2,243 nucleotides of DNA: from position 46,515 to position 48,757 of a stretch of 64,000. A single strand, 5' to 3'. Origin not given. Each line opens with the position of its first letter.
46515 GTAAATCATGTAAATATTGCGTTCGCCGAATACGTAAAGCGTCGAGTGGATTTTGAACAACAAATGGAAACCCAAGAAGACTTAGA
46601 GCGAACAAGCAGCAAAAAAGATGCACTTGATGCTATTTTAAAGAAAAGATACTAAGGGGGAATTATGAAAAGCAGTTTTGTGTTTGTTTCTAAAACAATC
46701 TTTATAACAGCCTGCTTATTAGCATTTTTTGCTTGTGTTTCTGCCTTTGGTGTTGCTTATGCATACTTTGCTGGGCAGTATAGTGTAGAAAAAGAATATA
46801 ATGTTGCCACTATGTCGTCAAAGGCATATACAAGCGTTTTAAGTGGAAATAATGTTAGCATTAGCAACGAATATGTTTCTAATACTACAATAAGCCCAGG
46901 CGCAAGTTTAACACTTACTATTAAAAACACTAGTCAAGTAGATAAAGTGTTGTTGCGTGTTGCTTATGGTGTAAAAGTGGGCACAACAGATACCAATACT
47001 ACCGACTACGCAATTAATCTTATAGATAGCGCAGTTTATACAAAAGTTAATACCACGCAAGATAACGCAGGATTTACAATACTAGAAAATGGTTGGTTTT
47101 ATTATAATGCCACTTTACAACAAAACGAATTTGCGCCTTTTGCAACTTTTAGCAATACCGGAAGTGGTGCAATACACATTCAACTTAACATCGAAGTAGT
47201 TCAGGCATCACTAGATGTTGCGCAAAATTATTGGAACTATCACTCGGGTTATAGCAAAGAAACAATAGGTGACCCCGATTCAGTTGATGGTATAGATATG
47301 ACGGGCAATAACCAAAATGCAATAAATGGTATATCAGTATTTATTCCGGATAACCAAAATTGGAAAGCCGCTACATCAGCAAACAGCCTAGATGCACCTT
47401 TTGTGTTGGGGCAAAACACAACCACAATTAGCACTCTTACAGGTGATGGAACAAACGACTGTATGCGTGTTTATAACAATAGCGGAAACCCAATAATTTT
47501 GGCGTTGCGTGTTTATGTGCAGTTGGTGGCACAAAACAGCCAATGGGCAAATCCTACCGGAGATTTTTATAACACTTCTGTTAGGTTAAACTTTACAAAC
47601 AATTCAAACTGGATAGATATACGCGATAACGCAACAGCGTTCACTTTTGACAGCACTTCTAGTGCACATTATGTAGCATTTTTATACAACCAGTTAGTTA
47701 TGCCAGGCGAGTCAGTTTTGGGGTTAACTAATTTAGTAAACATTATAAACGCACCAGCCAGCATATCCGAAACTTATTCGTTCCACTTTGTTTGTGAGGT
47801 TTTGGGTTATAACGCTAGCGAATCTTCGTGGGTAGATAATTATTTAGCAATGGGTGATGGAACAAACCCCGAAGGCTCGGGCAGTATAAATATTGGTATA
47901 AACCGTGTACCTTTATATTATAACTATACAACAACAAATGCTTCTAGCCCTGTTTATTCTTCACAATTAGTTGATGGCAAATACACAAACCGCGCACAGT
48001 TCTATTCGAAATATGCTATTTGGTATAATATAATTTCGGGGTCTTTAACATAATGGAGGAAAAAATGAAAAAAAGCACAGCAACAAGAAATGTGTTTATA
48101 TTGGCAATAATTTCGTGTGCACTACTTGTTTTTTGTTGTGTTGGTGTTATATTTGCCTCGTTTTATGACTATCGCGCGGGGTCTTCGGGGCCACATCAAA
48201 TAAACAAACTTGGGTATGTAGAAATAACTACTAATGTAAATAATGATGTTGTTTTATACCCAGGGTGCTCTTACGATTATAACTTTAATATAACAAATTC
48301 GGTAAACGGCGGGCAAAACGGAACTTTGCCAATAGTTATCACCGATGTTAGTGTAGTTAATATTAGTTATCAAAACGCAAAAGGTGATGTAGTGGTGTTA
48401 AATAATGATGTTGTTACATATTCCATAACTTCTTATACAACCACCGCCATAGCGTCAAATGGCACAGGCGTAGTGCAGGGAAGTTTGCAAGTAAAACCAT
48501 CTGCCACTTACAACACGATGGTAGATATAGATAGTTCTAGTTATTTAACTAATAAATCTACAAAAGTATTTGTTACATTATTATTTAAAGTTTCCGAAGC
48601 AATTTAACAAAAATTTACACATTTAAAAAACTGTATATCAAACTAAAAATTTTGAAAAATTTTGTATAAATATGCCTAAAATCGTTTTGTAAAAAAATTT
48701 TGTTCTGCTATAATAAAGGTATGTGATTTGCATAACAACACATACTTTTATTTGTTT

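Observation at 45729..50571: SipW-type signal peptidase with four cognate AYFT-signal proteins: putative TasA/camelysin-like extracellular fibre locus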

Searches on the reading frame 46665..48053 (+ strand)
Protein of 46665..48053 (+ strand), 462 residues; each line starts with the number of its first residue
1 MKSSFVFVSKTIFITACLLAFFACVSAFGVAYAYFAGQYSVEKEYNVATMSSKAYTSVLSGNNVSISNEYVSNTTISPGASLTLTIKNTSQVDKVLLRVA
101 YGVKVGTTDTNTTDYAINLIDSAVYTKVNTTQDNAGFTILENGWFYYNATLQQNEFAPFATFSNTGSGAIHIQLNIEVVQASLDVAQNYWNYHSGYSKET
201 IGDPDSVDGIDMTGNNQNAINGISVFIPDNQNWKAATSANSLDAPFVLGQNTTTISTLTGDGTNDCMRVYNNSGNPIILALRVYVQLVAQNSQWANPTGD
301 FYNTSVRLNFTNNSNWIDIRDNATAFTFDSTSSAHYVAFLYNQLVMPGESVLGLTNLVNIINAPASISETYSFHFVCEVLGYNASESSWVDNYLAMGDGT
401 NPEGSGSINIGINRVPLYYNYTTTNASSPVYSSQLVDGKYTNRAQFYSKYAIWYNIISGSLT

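Call 3: search_protein_families(library=pfam, proteins=[window:46665-48053:+], max_evalue=1)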
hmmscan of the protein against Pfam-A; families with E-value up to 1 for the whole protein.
window:46665-48053:+ (462 aa): 1 family
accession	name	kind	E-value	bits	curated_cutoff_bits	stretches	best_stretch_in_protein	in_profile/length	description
PF12092.13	DUF3568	-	0.23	12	23.2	1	12-114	13-100/124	Protein of unknown function (DUF3568)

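Call 4: search_protein_families(library=ncbifam, proteins=[window:46665-48053:+], max_evalue=1)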
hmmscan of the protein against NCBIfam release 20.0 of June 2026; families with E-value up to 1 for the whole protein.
window:46665-48053:+ (462 aa): 0 families

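Call 33: search_protein_families(library=ncbifam, alignment_id=A5, max_evalue=1)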
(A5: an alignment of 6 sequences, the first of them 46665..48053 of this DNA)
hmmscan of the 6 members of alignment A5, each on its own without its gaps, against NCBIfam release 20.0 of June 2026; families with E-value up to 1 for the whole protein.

A. member 1, window:46665-48053:+ (462 aa): 0 families

B. families by the number of members that match (of 6 scanned): 2 families
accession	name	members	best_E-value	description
TIGR04088.1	cognate_SipW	2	0.0027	SipW-dependent-type signal peptide-containing protein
TIGR01478.1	STEVOR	1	0.64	STEVOR family variant surface protein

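Call 48: find_homologous_proteins(query=window:46665-48053:+, max_evalue=0.001)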
Query window:46665-48053:+ (462 aa): 10 proteins with E <= 0.001 among 7661 candidates.
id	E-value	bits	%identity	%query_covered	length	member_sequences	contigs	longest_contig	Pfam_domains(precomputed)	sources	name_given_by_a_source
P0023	0.0e+0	1015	100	100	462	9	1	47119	-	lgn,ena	-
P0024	1.1e-234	797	77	100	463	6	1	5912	-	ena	-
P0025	7.4e-171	587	59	99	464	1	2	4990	-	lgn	-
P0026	1.9e-170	586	58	99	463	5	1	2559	-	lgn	-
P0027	1.9e-169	582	59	100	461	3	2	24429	-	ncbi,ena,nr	ncbi:MAG: hypothetical protein IJU58_01120 [Clostridia bacterium]|nr:hypothetical protein [Clostridi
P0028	2.8e-130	453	51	97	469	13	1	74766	-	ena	-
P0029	9.3e-125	435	50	97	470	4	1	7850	-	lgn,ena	-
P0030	1.1e-122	428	49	99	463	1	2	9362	-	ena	-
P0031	2.6e-122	427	51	99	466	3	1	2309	-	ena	-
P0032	2.3e-115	404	48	99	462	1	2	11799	-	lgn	-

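Call 91: search_solved_structures(query=A5, max_evalue=1)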
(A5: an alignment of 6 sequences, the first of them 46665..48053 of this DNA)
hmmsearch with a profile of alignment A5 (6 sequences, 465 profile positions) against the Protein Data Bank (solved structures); distinct sequences matched with E-value up to 1: 0.

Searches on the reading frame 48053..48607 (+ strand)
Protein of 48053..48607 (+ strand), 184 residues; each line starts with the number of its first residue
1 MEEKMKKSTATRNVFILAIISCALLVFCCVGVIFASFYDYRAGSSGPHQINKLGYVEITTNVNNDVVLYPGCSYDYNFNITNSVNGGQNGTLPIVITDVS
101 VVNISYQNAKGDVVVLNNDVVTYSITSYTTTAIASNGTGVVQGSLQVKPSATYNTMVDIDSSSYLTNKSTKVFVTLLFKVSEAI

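Call 3: search_protein_families(library=pfam, proteins=[window:48053-48607:+], max_evalue=1)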
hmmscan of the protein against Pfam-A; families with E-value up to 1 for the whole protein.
window:48053-48607:+ (184 aa): 1 family
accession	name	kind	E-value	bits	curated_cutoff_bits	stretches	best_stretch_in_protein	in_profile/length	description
PF00094.30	VWD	-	0.055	14.2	22.9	1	63-164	22-122/156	von Willebrand factor type D domain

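Call 4: search_protein_families(library=ncbifam, proteins=[window:48053-48607:+], max_evalue=1)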
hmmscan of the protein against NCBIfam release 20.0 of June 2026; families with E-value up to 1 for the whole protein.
window:48053-48607:+ (184 aa): 0 families

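Call 34: search_protein_families(library=ncbifam, alignment_id=A6, max_evalue=1)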
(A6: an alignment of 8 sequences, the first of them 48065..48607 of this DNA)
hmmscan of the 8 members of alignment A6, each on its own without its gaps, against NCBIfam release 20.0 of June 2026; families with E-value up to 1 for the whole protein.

A. member 1, window:48065-48607:+ (180 aa): 0 families

B. families by the number of members that match (of 8 scanned): 1 family
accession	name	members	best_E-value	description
NF052277.1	lmo0954_fam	2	0.095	lmo0954 family membrane protein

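Call 92: search_solved_structures(query=A6, max_evalue=1)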
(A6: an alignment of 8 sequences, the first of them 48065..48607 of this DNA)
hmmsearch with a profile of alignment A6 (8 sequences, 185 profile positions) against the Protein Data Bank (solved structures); distinct sequences matched with E-value up to 1: 0.
